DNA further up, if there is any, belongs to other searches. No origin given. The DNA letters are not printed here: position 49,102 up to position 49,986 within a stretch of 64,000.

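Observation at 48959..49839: XrtF-like exosortase preceded by a 77-aa mini-protein with a PEP-CTERM-style tail, directly behind a giant T9SS adhesin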

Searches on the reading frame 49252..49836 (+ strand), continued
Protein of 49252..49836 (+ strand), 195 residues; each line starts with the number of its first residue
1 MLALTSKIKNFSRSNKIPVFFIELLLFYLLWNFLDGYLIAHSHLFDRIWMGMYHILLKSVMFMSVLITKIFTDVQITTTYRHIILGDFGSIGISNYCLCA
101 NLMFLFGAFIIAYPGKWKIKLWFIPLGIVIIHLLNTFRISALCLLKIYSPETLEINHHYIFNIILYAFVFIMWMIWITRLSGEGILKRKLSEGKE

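Call 21: search_protein_families(library=ncbifam, proteins=[L027:5664-5888:+, L017:4304-4549:+, L050:5686-5892:+, L036:4522-4758:+, L060:1336-1623:+, L070:5535-5870:+, L073:5534-5776:+, L045:3436-3675:+, L022:5721-5948:+, L051:5779-5991:+], max_evalue=1)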
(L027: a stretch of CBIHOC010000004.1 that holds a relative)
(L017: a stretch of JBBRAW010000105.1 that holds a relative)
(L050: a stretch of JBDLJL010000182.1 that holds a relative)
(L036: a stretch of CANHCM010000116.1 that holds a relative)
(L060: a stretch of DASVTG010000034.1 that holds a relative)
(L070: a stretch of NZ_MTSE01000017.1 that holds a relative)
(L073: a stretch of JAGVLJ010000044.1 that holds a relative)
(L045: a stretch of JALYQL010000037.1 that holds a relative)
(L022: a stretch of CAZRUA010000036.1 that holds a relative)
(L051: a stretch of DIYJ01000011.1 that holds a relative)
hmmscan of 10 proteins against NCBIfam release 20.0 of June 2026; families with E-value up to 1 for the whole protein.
L027:5664-5888:+ (75 aa): 0 families

L017:4304-4549:+ (82 aa): 3 families
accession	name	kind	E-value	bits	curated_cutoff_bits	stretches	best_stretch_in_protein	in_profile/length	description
NF046080.1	PID_CTERM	domain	2.9e-14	52.5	26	1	52-76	1-25/25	PID-CTERM protein-sorting domain-containing protein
NF050011.2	PFE_CTERM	equivalog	0.11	13.2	24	1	61-77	12-28/28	PFE-CTERM domain-containing protein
TIGR04200.2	targ_of_XrtJ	subfamily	0.12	12.2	40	1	32-79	8-55/57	PExPT-CTERM protein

L050:5686-5892:+ (69 aa): 2 families
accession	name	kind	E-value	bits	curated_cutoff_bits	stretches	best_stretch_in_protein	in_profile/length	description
NF046080.1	PID_CTERM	domain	1.3e-11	44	26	1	37-58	2-23/25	PID-CTERM protein-sorting domain-containing protein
NF033802.1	AimP_fam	subfamily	0.11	12.7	35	0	41-57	7-23/43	lysogeny pheromone AimP family peptide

L036:4522-4758:+ (79 aa): 1 family
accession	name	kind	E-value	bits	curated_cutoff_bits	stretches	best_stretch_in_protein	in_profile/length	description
NF046080.1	PID_CTERM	domain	4e-09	36.1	26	1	48-70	2-24/25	PID-CTERM protein-sorting domain-containing protein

L060:1336-1623:+ (96 aa): 2 families
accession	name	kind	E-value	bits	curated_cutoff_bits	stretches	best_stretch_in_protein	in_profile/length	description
NF046080.1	PID_CTERM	domain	5.2e-13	48.5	26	1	68-92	1-25/25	PID-CTERM protein-sorting domain-containing protein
NF050011.2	PFE_CTERM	equivalog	0.15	12.7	24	1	75-93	11-28/28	PFE-CTERM domain-containing protein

L070:5535-5870:+ (112 aa): 1 family
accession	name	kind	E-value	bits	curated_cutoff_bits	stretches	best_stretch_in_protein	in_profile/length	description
NF046080.1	PID_CTERM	domain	9.9e-12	44.4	26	1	85-108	2-25/25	PID-CTERM protein-sorting domain-containing protein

L073:5534-5776:+ (81 aa): 1 family
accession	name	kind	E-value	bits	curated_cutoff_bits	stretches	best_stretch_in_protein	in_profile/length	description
NF046080.1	PID_CTERM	domain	1e-10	41.2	26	1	47-68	1-22/25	PID-CTERM protein-sorting domain-containing protein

L045:3436-3675:+ (80 aa): 1 family
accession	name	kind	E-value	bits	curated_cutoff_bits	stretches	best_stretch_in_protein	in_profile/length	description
NF046080.1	PID_CTERM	domain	0.0019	18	26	1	49-72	1-24/25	PID-CTERM protein-sorting domain-containing protein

L022:5721-5948:+ (76 aa): 0 families

L051:5779-5991:+ (71 aa): 1 family
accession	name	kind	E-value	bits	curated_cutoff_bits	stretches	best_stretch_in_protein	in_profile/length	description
NF046080.1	PID_CTERM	domain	1.3e-09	37.6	26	1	45-68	1-24/25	PID-CTERM protein-sorting domain-containing protein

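Call 22: search_protein_families(library=pfam, proteins=[L027:3001-5649:+, L051:2575-5769:+, L063:2429-5521:+, L073:2808-5516:+, L078:2444-5524:+, L046:2337-5408:+], max_evalue=0.001)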
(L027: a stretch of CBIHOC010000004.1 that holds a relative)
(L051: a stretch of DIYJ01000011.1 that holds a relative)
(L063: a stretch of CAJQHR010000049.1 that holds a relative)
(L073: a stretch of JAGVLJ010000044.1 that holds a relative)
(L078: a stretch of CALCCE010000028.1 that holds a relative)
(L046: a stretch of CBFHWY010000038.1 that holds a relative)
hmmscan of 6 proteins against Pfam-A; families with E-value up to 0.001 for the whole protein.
L027:3001-5649:+ (883 aa): 1 family
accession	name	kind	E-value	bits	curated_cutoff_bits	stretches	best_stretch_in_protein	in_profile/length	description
PF18962.6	Por_Secre_tail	-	5.4e-05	23.8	27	1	815-881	7-73/75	Secretion system C-terminal sorting domain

L051:2575-5769:+ (1065 aa): 1 family
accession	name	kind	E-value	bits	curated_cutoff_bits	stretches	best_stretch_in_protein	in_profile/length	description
PF18962.6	Por_Secre_tail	-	1.1e-08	35.7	27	1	1006-1064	18-75/75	Secretion system C-terminal sorting domain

L063:2429-5521:+ (1031 aa): 0 families

L073:2808-5516:+ (903 aa): 1 family
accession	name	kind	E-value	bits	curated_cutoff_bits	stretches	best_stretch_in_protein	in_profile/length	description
PF18962.6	Por_Secre_tail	-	5.4e-08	33.5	27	1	826-901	1-74/75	Secretion system C-terminal sorting domain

L078:2444-5524:+ (1027 aa): 1 family
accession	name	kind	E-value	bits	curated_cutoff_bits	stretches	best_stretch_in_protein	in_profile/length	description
PF10162.14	G8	-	7.6e-07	29.5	22.9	1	448-563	2-114/124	G8 domain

L046:2337-5408:+ (1024 aa): 3 families
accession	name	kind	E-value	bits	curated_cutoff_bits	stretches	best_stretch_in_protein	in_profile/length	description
PF18911.6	PKD_4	-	1.1e-11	45.1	27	1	865-920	18-73/85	PKD domain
PF00801.26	PKD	-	1.9e-11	44.2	23.5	1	867-919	13-69/80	PKD domain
PF10162.14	G8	-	0.00031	21.1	22.9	0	46-85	1-40/124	G8 domain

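Call 27: search_protein_families(library=pfam, proteins=[L021:3292-5670:-, L017:8-4084:-, L054:2340-5360:-, L013:2424-3851:+, L036:3487-4368:+, L080:1445-5929:+], max_evalue=0.001)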
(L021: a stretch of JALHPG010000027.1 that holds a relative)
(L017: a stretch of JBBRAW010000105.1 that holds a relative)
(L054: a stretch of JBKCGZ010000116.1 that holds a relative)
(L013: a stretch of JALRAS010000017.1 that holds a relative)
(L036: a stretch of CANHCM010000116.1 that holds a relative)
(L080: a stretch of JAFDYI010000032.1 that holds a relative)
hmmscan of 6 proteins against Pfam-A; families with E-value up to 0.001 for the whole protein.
L021:3292-5670:- (792 aa): 5 families
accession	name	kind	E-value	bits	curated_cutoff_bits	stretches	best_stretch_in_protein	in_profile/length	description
PF13614.12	AAA_31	-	4.6e-10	40.2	27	1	598-711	12-131/177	AAA domain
PF13807.11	GNVR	-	2.5e-07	31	27.7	1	445-522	3-81/82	G-rich domain on putative tyrosine kinase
PF02706.20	Wzz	-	1.3e-06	29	25.5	1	18-109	4-91/91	Chain length determinant protein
PF01656.29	CbiA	-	2e-06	28.2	25.4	1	592-733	3-54/125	CobQ/CobB/MinD/ParA nucleotide binding domain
PF10609.15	ParA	-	9.6e-06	25.6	27.1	1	589-708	5-122/246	NUBPL iron-transfer P-loop NTPase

L017:8-4084:- (1358 aa): 6 families
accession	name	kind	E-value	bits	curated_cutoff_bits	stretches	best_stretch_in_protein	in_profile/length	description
PF19408.5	PKD_6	-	1.3e-41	141.2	25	2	850-929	2-81/82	PKD-like domain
PF13583.11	Reprolysin_4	-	5.4e-31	108.3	22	1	203-398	3-193/203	Metallo-peptidase family M12B Reprolysin-like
PF13688.12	Reprolysin_5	-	1.3e-26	94.4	27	1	202-385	2-191/196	Metallo-peptidase family M12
PF13582.12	Reprolysin_3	-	2.3e-25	90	22.4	1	230-350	4-123/123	Metallo-peptidase family M12B Reprolysin-like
PF13574.12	Reprolysin_2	-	1.7e-22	80.7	27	1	229-395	7-187/195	Metallo-peptidase family M12B Reprolysin-like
PF01483.27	P_proprotein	-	2.5e-10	40.7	21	1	1035-1081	3-51/86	Proprotein convertase P-domain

L054:2340-5360:- (1006 aa): 3 families
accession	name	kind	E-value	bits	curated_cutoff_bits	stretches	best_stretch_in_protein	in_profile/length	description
PF23759.1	GBD_T9SS_assoc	-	9.1e-15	55.4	27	1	507-621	1-104/116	Galactose binding domain-like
PF00041.27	fn3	-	1.3e-08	35.4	25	1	272-343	2-71/84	Fibronectin type III domain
PF24312.1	Ig-like_POM152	-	1.6e-06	28.8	27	1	648-719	14-87/89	Nucleoporin POM152, Ig-like domain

L013:2424-3851:+ (475 aa): 0 families

L036:3487-4368:+ (293 aa): 1 family
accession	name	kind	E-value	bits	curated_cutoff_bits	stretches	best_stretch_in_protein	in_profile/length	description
PF04116.19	FA_hydroxylase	-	5.3e-24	85.6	31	1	83-215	3-132/132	Fatty acid hydroxylase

L080:1445-5929:+ (1494 aa): 0 families

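Call 33: find_encoding_contigs(protein=P0003, flank=5000, max_places=4)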
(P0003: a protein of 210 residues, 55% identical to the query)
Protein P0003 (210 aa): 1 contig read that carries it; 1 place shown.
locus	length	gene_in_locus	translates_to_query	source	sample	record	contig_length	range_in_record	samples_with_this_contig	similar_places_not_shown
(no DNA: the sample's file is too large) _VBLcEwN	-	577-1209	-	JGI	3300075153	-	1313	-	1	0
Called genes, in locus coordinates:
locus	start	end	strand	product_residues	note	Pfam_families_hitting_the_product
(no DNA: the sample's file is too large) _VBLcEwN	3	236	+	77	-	?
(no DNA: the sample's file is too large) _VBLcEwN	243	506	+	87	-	PF28310:PID_CTERM (weak)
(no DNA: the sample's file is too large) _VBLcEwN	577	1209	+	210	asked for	-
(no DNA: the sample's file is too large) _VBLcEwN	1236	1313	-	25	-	?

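Call 39: search_solved_structures(query=A1, max_evalue=1)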
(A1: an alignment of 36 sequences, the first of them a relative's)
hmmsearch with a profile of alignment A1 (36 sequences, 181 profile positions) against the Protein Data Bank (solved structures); distinct sequences matched with E-value up to 1: 0.

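Call 50: search_protein_families(library=ncbifam, proteins=[L073:3717-5516:+, L027:3850-5649:+, L063:3722-5521:+, L078:3725-5524:+, L046:3609-5408:+], max_evalue=0.1)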
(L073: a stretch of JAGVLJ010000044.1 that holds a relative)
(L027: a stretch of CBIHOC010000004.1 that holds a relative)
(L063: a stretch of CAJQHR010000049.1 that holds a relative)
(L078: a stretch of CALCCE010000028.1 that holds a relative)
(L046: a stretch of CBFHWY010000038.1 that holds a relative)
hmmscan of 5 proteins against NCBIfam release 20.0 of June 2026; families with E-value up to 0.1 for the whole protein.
L073:3717-5516:+ (600 aa): 3 families
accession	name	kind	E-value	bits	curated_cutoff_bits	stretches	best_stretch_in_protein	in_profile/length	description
TIGR04183.1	Por_Secre_tail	domain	1.2e-08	34.7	23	1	523-600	1-72/72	T9SS type A sorting domain-containing protein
NF038113.1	T9SSA_dep_M36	equivalog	3.3e-06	25.6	885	1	506-599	778-868/869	T9SS-dependent M36 family metallopeptidase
NF050177.1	TapA_OM_Porphy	equivalog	2.3e-05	23.4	500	1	493-598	446-542/544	TapA/TapC family T9SS-dependent outer membrane protein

L027:3850-5649:+ (600 aa): 2 families
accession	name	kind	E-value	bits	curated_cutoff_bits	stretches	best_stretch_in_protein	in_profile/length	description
TIGR04183.1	Por_Secre_tail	domain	4.2e-08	33.1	23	1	531-598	4-69/72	T9SS type A sorting domain-containing protein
NF033708.1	T9SS_Cterm_ChiA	domain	0.0025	17.7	40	1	548-599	3-54/55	T9SS sorting signal type C domain-containing protein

L063:3722-5521:+ (600 aa): 1 family
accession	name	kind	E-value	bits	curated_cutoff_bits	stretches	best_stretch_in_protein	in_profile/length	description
TIGR04183.1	Por_Secre_tail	domain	5.9e-06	26.2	23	1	540-599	15-70/72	T9SS type A sorting domain-containing protein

L078:3725-5524:+ (600 aa): 3 families
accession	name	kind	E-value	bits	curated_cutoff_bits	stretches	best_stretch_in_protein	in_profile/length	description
TIGR04183.1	Por_Secre_tail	domain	3.1e-08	33.5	23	1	536-596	12-70/72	T9SS type A sorting domain-containing protein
NF033708.1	T9SS_Cterm_ChiA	domain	0.0082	16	40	1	546-596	3-54/55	T9SS sorting signal type C domain-containing protein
TIGR01011.1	rpsB_bact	equivalog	0.032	13.5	76.3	1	119-188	40-110/225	30S ribosomal protein S2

L046:3609-5408:+ (600 aa): 3 families
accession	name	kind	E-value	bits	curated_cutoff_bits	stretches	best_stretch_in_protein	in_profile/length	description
TIGR04183.1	Por_Secre_tail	domain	4.7e-06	26.5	23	1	536-595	12-69/72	T9SS type A sorting domain-containing protein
TIGR00864.1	PCC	subfamily_domain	4.2e-05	20.1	1861.4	1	453-493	1083-1123/2700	polycystin cation channel protein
NF058578.1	CPR_pilus_PamR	equivalog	0.002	17.1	300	1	460-495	184-226/297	pilus system RbmA-like protein PamR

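Call 78: search_protein_representatives(protein=window:49252-49836:+)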
Query: 195 residues. Proteins with E-value up to 0.001 (for the whole library): 1387; up to 1e-10: 321; up to 1e-30: 2. The best 150 are listed.
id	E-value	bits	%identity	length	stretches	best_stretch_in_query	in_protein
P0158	6.1e-61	222.2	52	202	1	2-194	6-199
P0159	4.6e-41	157.3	53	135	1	61-189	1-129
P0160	1.7e-28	116.3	38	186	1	12-179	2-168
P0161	9.3e-28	113.9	40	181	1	16-182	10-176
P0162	9.9e-27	110.5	36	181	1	7-181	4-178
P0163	2.1e-25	106.2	33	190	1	13-178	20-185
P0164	1.1e-24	103.8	35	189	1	15-185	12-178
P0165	5.9e-24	101.5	45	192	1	82-182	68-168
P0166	1.4e-23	100.2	37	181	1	13-182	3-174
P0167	2.2e-23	99.6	32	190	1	5-183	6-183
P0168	3.7e-23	98.8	45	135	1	90-181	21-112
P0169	4.5e-23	98.6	40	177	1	16-183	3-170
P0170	5.0e-23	98.4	34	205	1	8-181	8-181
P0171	7.1e-23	97.9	43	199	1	79-188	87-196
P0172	1.2e-22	97.2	39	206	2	88-187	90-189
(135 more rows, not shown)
